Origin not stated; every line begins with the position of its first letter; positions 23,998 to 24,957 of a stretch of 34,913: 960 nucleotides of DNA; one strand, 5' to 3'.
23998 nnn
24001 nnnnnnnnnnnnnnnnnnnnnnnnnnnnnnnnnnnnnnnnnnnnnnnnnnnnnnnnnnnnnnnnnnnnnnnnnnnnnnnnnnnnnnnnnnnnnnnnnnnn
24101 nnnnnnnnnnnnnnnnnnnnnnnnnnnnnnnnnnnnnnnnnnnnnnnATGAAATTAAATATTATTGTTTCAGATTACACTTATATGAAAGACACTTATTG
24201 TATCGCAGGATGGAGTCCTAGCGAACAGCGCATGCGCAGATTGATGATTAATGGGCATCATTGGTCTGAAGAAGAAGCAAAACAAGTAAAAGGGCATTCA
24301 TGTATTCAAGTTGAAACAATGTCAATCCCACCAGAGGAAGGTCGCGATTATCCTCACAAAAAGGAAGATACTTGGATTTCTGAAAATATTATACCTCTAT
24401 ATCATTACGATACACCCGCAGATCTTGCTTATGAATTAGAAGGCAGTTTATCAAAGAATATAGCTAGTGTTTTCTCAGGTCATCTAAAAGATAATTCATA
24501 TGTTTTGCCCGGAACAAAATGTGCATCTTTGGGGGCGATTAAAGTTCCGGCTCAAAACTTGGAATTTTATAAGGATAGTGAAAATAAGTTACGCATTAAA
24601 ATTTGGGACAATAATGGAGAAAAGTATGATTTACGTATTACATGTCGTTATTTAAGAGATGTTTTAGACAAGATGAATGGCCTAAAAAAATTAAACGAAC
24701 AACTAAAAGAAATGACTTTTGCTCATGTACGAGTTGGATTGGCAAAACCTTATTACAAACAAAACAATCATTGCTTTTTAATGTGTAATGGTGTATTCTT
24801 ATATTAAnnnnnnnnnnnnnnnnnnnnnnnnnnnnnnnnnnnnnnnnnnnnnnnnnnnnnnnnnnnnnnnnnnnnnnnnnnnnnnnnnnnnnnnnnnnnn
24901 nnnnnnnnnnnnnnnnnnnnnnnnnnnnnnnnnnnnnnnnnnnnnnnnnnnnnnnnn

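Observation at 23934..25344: A perfect 27-bp inverted repeat boxes in a promoter-leader-two-gene cassette (unknown protein plus DUF488) with no transposase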

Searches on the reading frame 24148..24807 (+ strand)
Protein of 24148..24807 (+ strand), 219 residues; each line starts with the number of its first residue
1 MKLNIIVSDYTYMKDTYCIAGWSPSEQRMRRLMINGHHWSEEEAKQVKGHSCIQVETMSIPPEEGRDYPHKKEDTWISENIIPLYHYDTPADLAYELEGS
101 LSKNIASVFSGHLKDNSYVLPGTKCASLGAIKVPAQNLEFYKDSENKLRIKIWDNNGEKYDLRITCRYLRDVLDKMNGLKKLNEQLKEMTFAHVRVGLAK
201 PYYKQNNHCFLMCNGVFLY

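Call 5: search_protein_families(library=pfam, proteins=[window:24148-24807:+], max_evalue=0.01)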
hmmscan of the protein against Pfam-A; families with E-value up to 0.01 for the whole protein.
window:24148-24807:+ (219 aa): 1 family
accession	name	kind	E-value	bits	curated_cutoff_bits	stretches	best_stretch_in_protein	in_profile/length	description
PF22557.2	DuOB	-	6.7e-08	33.3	27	1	5-216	3-210/210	Dual OB-containing domain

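Call 8: search_protein_families(library=padloc, proteins=[window:24148-24807:+], max_evalue=0.01)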
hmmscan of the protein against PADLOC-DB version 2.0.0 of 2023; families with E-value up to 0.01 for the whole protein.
window:24148-24807:+ (219 aa): 0 families

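Call 9: search_protein_families(library=ncbifam, proteins=[window:24148-24807:+], max_evalue=0.001)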
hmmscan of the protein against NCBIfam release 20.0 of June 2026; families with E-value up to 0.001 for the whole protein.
window:24148-24807:+ (219 aa): 0 families

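Call 15: find_homologous_proteins(query=window:24148-24807:+, max_evalue=0.001)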
Query window:24148-24807:+ (219 aa): 40 proteins with E <= 0.001 among 103 candidates.
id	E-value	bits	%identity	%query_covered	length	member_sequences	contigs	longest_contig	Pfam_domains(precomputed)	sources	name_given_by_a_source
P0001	2.0e-142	490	96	100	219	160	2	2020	PF22557.3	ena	-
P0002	6.2e-123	427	82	100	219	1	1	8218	PF22557.3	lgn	-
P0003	1.6e-122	425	81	100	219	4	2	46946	PF22557.3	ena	-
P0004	1.7e-122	425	79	100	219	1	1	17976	PF22557.3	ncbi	-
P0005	5.6e-121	420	79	100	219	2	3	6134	PF22557.3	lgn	-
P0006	9.8e-119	413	78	100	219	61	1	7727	PF22557.3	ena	-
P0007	6.8e-118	410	75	100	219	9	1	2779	-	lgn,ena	-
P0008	5.3e-117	407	79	100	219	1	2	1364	PF22557.3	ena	-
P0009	9.9e-107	374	72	100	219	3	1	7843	-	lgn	-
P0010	5.1e-105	368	71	100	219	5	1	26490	PF22557.3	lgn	-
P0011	2.2e-89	317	63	100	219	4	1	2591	PF22557.3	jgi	jgi:hypothetical protein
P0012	1.6e-72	262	55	100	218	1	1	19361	-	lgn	-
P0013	4.7e-72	260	95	56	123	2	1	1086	-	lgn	-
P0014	5.8e-71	257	53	100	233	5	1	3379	-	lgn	-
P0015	8.6e-69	250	53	99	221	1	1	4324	-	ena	-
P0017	3.4e-67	244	52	100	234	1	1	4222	PF22557.3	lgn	-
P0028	4.1e-65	238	49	100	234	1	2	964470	-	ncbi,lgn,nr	ncbi:MAG: hypothetical protein H6937_13475 [Burkholderiales bacterium]|nr:hypothetical protein [Rhod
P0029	4.1e-65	238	50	100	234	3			PF22557.3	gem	-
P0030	1.4e-64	236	50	100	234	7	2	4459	PF22557.3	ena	-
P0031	3.6e-64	235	50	100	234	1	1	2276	PF22557.3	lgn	-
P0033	7.0e-64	234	50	100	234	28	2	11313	PF22557.3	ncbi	-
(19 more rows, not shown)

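Call 16: find_encoding_contigs(protein=window:24148-24807:+, flank=10000, max_places=6)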
Protein window:24148-24807:+ (219 aa): no gene with exactly this product is on record in the collection.

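Call 17: find_encoding_contigs(protein=P0003, flank=6000, max_places=4)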
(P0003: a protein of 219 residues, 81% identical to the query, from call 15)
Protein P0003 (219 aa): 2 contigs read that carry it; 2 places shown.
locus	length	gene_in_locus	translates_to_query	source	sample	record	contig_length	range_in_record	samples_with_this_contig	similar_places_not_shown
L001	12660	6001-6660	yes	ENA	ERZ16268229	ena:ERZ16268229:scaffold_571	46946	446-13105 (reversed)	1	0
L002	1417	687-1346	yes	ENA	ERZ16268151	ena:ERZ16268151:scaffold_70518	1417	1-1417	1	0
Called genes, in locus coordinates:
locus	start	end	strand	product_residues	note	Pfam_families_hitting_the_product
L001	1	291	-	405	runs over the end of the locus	-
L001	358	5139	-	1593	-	PF02415:Chlam_PMP (faint), PF03797:Autotransporter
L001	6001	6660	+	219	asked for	PF22557:DuOB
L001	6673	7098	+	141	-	PF04343:DUF488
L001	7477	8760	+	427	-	PF13173:AAA_14, PF13635:DUF4143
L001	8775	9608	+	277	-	-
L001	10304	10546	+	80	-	-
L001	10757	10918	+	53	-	-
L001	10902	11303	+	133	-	PF11149:DUF2924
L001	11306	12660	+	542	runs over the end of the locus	PF00239:Resolvase, PF07508:Recombinase, PF13408:Zn_ribbon_recom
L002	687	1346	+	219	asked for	PF22557:DuOB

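Call 18: find_encoding_contigs(protein=P0004, flank=6000, max_places=4)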
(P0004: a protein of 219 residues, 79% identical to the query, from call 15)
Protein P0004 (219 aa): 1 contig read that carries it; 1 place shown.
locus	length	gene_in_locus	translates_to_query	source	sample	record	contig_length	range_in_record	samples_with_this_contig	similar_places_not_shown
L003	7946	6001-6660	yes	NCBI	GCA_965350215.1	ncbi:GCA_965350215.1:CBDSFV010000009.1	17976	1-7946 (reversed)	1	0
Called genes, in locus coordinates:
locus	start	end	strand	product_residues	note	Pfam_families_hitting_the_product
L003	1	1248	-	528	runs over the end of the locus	PF02446:Glyco_hydro_77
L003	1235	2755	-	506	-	PF02446:Glyco_hydro_77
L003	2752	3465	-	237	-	PF00106:adh_short, PF01370:Epimerase (faint), PF13561:adh_short_C2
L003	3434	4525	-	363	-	PF01073:3Beta_HSD, PF01370:Epimerase, PF02719:Polysacc_synt_2, PF04321:RmlD_sub_bind, PF07993:NAD_binding_4, PF16363:GDP_Man_Dehyd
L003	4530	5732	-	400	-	-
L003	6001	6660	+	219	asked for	PF22557:DuOB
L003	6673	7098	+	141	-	PF04343:DUF488, PF22751:DUF488-N3a (weak)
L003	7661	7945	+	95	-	?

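Call 22: find_encoding_contigs(protein=P0001, flank=6000, max_places=6)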
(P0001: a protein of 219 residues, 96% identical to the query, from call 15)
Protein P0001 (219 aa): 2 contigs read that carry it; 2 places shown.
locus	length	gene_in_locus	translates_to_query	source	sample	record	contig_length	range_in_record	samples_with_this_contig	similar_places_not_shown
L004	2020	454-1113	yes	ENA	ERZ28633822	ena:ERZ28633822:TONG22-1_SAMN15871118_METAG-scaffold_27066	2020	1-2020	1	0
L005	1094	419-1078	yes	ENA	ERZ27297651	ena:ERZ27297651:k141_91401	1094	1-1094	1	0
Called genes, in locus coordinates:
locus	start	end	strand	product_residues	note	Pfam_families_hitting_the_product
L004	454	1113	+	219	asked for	PF22557:DuOB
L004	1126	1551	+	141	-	PF04343:DUF488, PF22751:DUF488-N3a (weak)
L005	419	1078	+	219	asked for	PF22557:DuOB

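Call 23: find_encoding_contigs(protein=P0002, flank=6000, max_places=3)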
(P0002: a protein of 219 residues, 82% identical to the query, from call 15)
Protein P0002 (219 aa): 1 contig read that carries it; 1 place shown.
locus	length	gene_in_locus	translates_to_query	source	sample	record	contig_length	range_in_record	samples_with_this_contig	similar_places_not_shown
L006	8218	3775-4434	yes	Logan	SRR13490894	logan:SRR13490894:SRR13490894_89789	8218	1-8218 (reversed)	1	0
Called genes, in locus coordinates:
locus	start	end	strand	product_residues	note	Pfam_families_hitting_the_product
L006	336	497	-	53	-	-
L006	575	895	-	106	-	-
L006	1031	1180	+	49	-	-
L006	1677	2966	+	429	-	PF02463:SMC_N (weak), PF13175:AAA_15 (faint), PF13304:AAA_21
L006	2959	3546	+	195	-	PF13707:RloB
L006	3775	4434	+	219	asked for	PF22557:DuOB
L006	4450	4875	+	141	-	PF04343:DUF488, PF22751:DUF488-N3a (weak)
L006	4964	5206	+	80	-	-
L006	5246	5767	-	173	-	PF00293:NUDIX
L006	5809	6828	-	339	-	PF13439:Glyco_transf_4 (weak), PF20706:GT4-conflict (weak), PF00534:Glycos_transf_1, PF13692:Glyco_trans_1_4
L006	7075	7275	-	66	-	-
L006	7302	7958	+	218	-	-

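Call 24: find_encoding_contigs(protein=P0010, flank=6000, max_places=3)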
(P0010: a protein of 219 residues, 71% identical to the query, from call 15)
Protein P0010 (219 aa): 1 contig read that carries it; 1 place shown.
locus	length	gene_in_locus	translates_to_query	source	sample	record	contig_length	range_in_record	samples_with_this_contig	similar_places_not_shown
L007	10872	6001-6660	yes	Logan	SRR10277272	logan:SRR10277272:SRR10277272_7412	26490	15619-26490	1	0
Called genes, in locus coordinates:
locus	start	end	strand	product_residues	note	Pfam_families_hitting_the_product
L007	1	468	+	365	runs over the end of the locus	PF12860:PAS_7 (weak)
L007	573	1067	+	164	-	-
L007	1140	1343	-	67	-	PF04070:DUF378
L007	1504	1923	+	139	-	-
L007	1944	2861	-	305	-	PF21302:Zn_ribbon_RlmA, PF13679:Methyltransf_32 (weak), PF01209:Ubie_methyltran (weak), PF13847:Methyltransf_31, PF08241:Methyltransf_11, PF08242:Methyltransf_12 (weak), PF13649:Methyltransf_25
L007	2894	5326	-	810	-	PF03135:CagE_TrbE_VirB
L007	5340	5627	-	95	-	-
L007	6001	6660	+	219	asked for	PF22557:DuOB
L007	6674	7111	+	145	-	PF04343:DUF488, PF22751:DUF488-N3a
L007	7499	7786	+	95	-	PF02686:GatC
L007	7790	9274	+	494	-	PF01425:Amidase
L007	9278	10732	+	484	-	PF02934:GatB_N, PF02637:GatB_Yqey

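Call 53: search_solved_structures(query=window:24148-24807:+, max_evalue=1)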
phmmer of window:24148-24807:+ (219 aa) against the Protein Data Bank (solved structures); distinct sequences matched with E-value up to 1: 2.
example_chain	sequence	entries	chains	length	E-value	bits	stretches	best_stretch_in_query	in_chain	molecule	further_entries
4jho_A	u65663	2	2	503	0.54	13.1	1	62-112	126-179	Beta-mannosidase/beta-glucosidase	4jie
4re2_A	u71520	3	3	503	0.54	13.1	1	62-112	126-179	Beta-mannosidase/beta-glucosidase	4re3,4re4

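Call 63: search_protein_families(library=padloc, proteins=[window:24148-24807:+, P0028, P0012], max_evalue=10)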
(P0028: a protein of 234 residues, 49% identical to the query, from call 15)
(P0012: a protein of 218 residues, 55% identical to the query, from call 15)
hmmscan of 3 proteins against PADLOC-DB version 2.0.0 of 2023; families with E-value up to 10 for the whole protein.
window:24148-24807:+ (219 aa): 0 families

P0028 (234 aa): 1 family
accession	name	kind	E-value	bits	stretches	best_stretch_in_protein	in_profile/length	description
PDLC04218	HEC-02B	-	0.013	13.5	2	188-227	57-96/175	-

P0012 (218 aa): 0 families

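Call 66: predict_structure(alignment_id=A3)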
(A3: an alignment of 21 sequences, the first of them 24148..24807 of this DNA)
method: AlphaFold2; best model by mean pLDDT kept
length: 219 residues; sequences in the alignment: 21
mean_pLDDT: 88.1   pTM: 0.86
mean pLDDT of the five models: 88.1, 85.6, 84.9, 84.7, 84.1
residues with pLDDT >= 90: 128; 70-90: 76; 50-70: 15; < 50: 0
segments of 3 or more residues with pLDDT < 50: none
pLDDT, mean of each block of 10 residues (from residue 1): 93 84 94 92 84 93 79 91 92 94 96 93 92 95 89 96 82 65 84 92 69 90
secondary structure, 60 per line:
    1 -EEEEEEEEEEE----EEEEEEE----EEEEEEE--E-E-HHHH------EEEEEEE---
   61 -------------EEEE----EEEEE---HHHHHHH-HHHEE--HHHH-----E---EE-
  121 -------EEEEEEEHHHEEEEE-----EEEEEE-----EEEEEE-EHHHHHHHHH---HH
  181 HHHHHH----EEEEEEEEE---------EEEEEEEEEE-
elements in order: E2-12 E17-23 E28-34 H41-44 E51-57 E74-77 E82-86 H90-96 H105-108 E128-134 E138-142 E148-153 E159-164 H167-175 H179-186 E191-199 E209-218
